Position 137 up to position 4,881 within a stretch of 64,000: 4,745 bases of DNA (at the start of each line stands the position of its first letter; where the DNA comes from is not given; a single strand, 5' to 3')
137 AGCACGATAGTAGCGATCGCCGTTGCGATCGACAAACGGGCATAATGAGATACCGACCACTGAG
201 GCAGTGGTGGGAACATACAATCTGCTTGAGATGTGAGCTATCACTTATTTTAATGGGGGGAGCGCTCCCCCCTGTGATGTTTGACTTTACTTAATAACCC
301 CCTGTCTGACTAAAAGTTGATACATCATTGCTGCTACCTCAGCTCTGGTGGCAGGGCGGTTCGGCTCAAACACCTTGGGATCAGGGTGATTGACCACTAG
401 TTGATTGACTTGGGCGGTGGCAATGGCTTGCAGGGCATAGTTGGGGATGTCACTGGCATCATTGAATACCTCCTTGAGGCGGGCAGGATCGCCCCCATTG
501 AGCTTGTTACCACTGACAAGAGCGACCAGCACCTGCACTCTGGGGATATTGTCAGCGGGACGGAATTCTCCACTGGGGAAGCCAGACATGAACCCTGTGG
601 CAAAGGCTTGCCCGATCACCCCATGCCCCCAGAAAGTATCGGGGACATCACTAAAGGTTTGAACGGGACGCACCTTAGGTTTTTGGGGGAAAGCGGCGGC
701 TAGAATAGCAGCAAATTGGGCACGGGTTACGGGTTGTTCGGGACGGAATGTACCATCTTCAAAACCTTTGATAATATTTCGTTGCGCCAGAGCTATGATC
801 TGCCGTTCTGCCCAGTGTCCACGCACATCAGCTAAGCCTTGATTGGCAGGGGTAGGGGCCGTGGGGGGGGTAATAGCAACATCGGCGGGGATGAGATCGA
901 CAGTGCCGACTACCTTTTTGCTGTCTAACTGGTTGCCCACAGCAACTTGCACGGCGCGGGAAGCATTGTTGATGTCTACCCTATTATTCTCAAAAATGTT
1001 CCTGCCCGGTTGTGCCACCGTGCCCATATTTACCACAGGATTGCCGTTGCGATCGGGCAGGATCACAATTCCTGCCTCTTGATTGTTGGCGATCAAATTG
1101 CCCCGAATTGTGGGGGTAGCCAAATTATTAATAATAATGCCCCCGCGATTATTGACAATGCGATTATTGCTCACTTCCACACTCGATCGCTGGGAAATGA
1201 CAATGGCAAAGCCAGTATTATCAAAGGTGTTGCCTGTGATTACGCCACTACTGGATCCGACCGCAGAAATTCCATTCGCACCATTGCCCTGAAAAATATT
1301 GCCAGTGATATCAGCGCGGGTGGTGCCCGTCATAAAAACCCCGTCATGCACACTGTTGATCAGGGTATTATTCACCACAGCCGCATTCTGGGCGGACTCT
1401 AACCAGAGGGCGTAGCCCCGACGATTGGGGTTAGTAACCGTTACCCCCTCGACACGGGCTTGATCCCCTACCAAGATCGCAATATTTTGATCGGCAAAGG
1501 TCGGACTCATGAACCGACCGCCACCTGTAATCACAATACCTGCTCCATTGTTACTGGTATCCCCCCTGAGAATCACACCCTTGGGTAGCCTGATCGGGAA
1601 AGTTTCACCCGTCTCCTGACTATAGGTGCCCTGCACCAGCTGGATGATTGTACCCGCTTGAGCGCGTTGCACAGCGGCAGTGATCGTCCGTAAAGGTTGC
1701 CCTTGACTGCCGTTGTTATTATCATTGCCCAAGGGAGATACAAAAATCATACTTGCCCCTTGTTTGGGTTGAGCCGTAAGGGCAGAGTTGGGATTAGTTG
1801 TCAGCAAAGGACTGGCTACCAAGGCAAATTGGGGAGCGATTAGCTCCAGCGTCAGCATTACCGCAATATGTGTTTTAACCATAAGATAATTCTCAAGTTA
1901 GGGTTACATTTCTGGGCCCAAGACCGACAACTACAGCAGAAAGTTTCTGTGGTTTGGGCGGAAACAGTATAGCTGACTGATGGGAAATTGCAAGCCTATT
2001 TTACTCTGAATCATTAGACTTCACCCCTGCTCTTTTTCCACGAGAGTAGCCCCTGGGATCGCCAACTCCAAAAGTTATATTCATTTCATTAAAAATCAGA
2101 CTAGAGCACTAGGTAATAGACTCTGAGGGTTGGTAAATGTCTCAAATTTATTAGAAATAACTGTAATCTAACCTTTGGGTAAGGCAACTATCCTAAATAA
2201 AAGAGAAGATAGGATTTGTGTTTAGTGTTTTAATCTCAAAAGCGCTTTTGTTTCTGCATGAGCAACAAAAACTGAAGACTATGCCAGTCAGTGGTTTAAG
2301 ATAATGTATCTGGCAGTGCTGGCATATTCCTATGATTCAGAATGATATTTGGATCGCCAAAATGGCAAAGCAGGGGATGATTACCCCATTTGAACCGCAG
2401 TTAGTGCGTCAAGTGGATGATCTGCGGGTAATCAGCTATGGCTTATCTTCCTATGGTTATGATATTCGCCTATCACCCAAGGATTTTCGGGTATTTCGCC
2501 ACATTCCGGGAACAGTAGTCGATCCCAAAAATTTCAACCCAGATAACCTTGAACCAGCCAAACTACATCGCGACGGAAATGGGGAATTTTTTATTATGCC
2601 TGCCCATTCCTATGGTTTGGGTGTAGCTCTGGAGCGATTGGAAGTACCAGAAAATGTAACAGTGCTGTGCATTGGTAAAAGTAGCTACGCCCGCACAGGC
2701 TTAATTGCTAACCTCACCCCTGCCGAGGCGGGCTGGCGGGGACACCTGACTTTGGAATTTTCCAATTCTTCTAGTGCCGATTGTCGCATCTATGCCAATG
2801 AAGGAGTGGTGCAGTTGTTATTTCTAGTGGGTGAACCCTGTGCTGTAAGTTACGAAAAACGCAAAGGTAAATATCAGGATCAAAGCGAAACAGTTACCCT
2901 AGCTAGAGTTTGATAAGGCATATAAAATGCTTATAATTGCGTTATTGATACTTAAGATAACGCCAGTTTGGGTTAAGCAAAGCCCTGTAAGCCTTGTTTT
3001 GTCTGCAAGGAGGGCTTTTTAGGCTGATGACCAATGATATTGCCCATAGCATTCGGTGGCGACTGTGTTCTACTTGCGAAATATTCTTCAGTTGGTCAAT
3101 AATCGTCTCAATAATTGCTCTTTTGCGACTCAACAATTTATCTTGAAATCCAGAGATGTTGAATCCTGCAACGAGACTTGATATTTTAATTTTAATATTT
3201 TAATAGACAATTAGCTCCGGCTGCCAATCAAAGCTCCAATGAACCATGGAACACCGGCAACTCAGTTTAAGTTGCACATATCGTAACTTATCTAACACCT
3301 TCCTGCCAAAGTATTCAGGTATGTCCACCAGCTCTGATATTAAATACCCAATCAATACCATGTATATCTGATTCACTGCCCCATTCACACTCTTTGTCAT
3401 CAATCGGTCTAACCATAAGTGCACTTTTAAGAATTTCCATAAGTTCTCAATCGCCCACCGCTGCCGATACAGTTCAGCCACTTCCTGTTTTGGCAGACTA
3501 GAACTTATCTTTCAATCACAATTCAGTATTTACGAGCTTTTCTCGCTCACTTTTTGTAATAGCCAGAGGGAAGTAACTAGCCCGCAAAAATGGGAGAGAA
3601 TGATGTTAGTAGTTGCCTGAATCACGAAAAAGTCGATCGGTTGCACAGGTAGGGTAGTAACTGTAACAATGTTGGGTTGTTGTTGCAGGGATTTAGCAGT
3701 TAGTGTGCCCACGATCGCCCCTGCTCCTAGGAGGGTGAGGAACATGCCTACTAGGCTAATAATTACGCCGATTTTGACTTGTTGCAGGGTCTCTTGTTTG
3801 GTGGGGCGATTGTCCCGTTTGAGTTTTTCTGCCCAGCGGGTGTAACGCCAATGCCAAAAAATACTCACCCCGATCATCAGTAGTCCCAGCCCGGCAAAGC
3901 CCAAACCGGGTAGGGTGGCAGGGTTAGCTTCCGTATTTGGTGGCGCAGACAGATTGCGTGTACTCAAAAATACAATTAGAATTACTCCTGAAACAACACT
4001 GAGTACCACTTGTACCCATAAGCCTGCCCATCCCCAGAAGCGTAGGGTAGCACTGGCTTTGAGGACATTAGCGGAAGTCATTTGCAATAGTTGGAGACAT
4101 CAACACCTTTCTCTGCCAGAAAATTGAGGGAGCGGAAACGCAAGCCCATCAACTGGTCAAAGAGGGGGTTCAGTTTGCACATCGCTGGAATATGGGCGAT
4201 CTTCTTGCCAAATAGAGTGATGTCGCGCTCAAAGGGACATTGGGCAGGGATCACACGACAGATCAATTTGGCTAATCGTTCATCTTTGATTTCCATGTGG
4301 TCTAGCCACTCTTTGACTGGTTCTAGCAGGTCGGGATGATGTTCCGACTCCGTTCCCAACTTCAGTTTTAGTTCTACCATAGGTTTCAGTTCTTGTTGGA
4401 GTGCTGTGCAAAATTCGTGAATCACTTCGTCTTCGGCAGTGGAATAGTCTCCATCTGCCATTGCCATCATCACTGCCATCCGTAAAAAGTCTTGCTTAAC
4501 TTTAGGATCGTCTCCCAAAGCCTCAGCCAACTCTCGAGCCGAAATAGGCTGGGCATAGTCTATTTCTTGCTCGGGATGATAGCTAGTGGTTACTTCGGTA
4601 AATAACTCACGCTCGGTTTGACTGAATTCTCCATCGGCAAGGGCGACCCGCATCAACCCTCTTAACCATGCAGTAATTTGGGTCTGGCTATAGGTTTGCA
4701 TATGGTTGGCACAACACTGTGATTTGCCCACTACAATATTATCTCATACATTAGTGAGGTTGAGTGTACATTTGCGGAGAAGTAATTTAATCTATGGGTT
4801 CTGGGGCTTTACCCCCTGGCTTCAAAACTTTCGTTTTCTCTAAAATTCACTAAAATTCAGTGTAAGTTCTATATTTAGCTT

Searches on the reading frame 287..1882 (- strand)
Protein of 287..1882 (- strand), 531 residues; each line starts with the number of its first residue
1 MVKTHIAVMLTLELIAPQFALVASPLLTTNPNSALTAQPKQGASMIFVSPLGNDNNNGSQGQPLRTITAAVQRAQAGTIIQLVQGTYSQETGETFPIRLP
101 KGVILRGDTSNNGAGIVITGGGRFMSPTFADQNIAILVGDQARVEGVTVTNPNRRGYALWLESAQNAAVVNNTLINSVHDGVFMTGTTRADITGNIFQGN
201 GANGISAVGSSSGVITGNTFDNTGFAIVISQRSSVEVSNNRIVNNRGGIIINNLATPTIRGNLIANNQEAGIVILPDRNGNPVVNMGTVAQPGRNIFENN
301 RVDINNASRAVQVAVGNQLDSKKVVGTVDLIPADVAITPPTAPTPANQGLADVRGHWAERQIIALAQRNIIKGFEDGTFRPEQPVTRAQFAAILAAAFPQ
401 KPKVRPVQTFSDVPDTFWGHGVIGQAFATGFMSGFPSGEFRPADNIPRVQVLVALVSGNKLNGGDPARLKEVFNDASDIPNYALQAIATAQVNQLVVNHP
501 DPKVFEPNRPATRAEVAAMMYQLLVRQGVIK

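Call 24: search_protein_families(library=pfam, proteins=[window:287-1882:-], max_evalue=0.001)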
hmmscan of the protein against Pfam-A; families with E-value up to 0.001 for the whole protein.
window:287-1882:- (531 aa): 4 families
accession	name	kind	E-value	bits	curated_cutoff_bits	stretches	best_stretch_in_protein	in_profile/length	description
PF07602.17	DUF1565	-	2e-38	132.7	20.3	1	52-321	3-252/257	Protein of unknown function (DUF1565)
PF00395.25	SLH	-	7e-28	96.8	20.8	2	352-391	4-44/44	S-layer homology domain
PF13229.12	Beta_helix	-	4.2e-19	69.2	25.9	1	140-285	8-155/158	Right handed beta helix region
PF05048.19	NosD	-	6.1e-15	55.7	23.6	1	118-306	5-178/212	Periplasmic copper-binding protein (NosD)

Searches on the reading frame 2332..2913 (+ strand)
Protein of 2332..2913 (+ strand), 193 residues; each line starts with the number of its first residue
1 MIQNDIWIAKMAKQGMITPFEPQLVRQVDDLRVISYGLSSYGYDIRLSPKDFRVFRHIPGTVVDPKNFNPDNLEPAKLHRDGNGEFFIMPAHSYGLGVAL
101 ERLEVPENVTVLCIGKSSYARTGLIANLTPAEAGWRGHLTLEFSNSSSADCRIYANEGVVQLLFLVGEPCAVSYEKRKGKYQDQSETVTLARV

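Call 24: search_protein_families(library=pfam, proteins=[window:2332-2913:+], max_evalue=0.001)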
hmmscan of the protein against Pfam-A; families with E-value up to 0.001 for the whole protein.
window:2332-2913:+ (193 aa): 1 family
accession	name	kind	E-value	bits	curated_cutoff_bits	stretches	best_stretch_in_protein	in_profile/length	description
PF22769.1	DCD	-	9.9e-23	81.4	27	1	4-164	3-150/153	dCTP deaminase-like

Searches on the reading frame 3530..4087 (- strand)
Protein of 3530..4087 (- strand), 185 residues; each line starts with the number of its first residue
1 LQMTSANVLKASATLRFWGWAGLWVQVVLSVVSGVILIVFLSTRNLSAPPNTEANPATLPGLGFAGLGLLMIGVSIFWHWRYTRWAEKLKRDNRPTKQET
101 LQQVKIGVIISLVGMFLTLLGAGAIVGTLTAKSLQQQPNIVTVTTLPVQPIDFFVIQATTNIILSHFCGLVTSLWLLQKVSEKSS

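Call 24: search_protein_families(library=pfam, proteins=[window:3530-4087:-], max_evalue=0.001)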
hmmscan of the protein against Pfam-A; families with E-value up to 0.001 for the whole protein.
window:3530-4087:- (185 aa): 1 family
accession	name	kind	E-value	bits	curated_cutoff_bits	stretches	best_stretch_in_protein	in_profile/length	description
PF12263.13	DUF3611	-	1.9e-57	194.4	27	1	6-180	2-174/175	Protein of unknown function (DUF3611)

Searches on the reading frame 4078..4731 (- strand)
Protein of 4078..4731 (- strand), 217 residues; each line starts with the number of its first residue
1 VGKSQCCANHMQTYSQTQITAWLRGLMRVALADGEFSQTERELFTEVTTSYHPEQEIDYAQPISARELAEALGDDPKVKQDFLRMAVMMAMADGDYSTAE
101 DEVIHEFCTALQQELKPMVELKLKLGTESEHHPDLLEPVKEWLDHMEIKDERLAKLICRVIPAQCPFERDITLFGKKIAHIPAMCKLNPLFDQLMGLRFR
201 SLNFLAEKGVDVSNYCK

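Call 24: search_protein_families(library=pfam, proteins=[window:4078-4731:-], max_evalue=0.001)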
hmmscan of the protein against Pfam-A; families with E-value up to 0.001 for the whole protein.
window:4078-4731:- (217 aa): 2 families
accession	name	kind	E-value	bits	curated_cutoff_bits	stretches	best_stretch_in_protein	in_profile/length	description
PF06967.16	Mo-nitro_C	-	2.3e-37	127.3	27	1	135-216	1-83/83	Mo-dependent nitrogenase C-terminus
PF05099.18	TerB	-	2.4e-12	47.6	24.4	2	63-112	56-107/118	Tellurite resistance protein TerB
